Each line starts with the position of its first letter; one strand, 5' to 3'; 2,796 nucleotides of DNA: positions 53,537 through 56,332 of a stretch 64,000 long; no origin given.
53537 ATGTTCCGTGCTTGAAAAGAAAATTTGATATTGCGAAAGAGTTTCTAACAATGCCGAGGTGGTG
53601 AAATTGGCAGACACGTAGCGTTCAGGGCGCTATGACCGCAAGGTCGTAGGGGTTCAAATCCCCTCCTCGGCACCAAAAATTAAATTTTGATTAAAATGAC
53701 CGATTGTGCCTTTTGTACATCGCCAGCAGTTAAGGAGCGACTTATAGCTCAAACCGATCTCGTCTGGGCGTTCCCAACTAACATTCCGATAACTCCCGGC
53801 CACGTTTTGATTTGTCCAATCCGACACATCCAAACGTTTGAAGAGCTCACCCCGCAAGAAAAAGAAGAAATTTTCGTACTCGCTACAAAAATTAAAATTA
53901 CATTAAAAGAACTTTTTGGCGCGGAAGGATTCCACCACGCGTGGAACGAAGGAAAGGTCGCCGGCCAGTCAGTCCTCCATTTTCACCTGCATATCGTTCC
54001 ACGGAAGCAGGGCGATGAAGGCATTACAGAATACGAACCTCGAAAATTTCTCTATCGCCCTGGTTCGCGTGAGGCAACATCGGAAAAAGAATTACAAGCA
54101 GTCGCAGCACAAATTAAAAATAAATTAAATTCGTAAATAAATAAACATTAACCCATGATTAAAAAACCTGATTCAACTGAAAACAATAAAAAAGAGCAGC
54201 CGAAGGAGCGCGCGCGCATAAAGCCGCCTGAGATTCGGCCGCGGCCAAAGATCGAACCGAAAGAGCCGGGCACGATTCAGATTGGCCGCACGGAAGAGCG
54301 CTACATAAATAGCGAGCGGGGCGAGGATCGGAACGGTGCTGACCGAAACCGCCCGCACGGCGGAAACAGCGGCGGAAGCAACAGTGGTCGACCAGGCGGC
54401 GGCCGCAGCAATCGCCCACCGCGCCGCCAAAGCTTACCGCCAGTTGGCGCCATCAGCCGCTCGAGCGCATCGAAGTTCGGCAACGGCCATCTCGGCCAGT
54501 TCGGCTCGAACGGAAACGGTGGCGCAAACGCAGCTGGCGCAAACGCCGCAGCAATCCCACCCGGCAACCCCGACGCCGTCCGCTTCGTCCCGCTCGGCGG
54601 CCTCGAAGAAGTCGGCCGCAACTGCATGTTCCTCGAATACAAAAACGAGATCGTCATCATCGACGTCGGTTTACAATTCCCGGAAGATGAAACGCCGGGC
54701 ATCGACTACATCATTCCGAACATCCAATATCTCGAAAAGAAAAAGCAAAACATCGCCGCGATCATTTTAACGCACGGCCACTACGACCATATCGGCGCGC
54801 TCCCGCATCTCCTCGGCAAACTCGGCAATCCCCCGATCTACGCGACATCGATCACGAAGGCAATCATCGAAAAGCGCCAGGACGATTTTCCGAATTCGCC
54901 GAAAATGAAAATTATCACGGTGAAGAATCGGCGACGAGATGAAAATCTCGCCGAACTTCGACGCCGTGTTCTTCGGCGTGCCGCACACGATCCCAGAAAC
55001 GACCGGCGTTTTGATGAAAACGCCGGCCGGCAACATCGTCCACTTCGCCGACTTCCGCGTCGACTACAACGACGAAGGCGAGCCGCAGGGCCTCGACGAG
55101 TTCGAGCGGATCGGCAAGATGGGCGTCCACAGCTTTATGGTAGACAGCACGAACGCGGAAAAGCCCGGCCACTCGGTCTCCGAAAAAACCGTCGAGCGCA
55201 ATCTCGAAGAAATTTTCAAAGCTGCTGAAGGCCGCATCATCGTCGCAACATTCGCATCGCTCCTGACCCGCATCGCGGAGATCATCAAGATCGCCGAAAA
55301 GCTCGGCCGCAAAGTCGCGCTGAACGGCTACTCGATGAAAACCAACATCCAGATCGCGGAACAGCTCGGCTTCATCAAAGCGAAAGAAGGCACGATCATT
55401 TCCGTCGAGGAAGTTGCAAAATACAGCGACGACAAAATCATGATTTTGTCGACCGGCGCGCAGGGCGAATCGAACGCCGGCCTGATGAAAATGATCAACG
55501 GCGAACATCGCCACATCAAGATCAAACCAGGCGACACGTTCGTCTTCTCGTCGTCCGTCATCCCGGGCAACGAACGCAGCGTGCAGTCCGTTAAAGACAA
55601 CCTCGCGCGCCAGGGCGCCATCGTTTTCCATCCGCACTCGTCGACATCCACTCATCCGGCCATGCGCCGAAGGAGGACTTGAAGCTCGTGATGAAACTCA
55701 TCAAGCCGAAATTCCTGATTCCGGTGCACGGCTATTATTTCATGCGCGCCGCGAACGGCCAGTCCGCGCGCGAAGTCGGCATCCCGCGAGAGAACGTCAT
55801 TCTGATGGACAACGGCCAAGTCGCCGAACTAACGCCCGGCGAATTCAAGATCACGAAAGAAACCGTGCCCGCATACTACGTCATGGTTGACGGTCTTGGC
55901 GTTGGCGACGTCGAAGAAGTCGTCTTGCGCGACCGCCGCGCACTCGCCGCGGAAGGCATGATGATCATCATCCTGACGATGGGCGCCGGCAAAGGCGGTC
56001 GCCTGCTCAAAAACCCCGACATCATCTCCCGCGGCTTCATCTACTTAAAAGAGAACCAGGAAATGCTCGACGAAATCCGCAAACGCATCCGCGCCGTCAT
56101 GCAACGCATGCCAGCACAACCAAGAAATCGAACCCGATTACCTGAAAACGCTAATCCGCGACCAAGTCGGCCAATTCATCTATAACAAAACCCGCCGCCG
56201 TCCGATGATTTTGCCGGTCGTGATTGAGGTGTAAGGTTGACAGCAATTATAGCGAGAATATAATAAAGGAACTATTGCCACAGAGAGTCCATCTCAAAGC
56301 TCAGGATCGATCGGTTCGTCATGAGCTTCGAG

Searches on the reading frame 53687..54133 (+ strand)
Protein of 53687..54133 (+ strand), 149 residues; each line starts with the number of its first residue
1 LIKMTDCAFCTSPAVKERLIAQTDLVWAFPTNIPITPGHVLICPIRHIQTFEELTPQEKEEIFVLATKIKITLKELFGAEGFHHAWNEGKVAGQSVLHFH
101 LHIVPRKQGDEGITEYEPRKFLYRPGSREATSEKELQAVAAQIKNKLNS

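Call 4: search_protein_families(library=pfam, proteins=[window:53687-54133:+], max_evalue=1)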
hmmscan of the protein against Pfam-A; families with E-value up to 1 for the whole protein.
window:53687-54133:+ (149 aa): 5 families
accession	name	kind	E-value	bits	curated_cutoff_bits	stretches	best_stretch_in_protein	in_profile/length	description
PF01230.28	HIT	-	1.4e-22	80.6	21.5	1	16-108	5-97/98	HIT domain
PF11969.13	DcpS_C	-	2.5e-08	34.8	24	1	7-105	2-101/114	Scavenger mRNA decapping enzyme C-term binding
PF04677.20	CwfJ_C_1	-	5.8e-06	26.6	21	1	3-105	10-108/122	Protein similar to CwfJ C-terminus 1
PF02744.22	GalP_UDP_tr_C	-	0.00084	19.5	29.2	1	15-105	27-119/165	Galactose-1-phosphate uridyl transferase, C-terminal domain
PF19327.4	Ap4A_phos_N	-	0.081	12.9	23.1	1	85-107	139-161/177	Ap4A phosphorylase N-terminal domain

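Call 21: find_homologous_proteins(query=window:53696-54133:+)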
Query window:53696-54133:+ (146 aa): 1274 proteins with E <= 0.001 among 1285 candidates; the best 120 are listed.
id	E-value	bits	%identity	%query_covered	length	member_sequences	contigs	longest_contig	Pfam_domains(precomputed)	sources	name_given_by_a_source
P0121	6.8e-94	329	100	100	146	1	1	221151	PF11969.14,PF01230.30,PF04677.21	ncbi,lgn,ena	-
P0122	1.8e-81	289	86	100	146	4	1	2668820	PF11969.14,PF01230.30,PF04677.21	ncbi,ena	-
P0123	3.7e-81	288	87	100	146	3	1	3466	PF11969.14,PF01230.30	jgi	jgi:diadenosine tetraphosphate (Ap4A) HIT family hydrolase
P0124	2.2e-77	276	83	99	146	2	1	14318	PF11969.14,PF01230.30,PF04677.21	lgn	-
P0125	9.9e-74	264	78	100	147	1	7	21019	PF11969.14,PF01230.30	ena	-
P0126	1.1e-69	251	76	96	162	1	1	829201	PF11969.14,PF01230.30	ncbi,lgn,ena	-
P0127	4.9e-68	245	75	99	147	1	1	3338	PF11969.14,PF01230.30,PF04677.21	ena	-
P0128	5.3e-68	245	73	99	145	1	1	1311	PF11969.14,PF01230.30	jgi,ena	jgi:histidine triad (HIT) family protein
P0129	9.3e-68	244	76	99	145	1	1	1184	PF11969.14,PF01230.30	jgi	jgi:histidine triad (HIT) family protein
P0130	1.0e-67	244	73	97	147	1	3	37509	PF11969.14,PF01230.30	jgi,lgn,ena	jgi:histidine triad (HIT) family protein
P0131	1.1e-67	244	70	99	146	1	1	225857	PF11969.14,PF01230.30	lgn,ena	-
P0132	2.2e-67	243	72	99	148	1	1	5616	PF01230.30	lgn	-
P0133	2.3e-67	243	76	99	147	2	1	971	PF11969.14,PF01230.30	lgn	-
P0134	4.6e-67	242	73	95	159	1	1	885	PF11969.14,PF01230.30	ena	-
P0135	5.7e-67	242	72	99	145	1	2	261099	PF11969.14,PF01230.30,PF04677.21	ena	-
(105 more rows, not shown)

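Call 41: find_encoding_contigs(protein=P0122, flank=4000, max_places=3)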
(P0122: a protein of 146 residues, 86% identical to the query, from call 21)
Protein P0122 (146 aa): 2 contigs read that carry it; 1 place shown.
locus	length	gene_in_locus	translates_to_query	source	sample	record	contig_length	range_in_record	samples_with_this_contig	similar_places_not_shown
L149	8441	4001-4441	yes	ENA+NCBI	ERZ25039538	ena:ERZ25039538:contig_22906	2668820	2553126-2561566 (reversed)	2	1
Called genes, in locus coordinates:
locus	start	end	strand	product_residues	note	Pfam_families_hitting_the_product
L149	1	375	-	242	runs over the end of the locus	PF22769:DCD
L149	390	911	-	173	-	PF22769:DCD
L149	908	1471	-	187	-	-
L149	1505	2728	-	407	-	PF07690:MFS_1, PF00083:Sugar_tr, PF07690:MFS_1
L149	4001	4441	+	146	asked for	PF04677:CwfJ_C_1 (weak), PF11969:DcpS_C, PF01230:HIT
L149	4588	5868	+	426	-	PF01979:Amidohydro_1, PF07969:Amidohydro_3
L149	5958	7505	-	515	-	PF00239:Resolvase, PF07508:Recombinase, PF13408:Zn_ribbon_recom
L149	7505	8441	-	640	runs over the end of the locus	PF04326:SLFN_AlbA_2, PF13749:HATPase_c_4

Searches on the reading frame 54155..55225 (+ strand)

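Call 68: search_protein_families(library=pfam, proteins=[window:54155-55225:+], max_evalue=0.01)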
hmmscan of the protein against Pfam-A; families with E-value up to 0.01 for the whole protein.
window:54155-55225:+ (357 aa): 3 families
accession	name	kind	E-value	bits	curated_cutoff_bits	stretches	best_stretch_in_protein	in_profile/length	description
PF00753.33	Lactamase_B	-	8e-14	52.5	22.7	1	153-252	4-96/196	Metallo-beta-lactamase superfamily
PF12706.13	Lactamase_B_2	-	3e-07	30.7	27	1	196-257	25-91/200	Beta-lactamase superfamily domain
PF16661.11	Lactamase_B_6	-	0.00079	19.3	27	1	188-233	24-74/193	Metallo-beta-lactamase superfamily domain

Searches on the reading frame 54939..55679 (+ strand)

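Call 68: search_protein_families(library=pfam, proteins=[window:54939-55679:+], max_evalue=0.01)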
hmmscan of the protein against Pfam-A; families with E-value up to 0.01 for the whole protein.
window:54939-55679:+ (247 aa): 1 family
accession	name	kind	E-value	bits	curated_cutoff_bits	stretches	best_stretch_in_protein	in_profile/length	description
PF22505.1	RNase_J_b_CASP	-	3.5e-45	153.3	27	1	97-222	1-126/126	Ribonuclease J, beta-CASP domain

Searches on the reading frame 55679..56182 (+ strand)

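Call 68: search_protein_families(library=pfam, proteins=[window:55679-56182:+], max_evalue=0.01)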
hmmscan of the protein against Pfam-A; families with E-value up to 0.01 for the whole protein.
window:55679-56182:+ (168 aa): 1 family
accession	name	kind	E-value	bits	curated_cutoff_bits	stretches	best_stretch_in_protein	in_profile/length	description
PF17770.6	RNase_J_C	-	8.7e-15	56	23.8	1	82-148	1-66/102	Ribonuclease J C-terminal domain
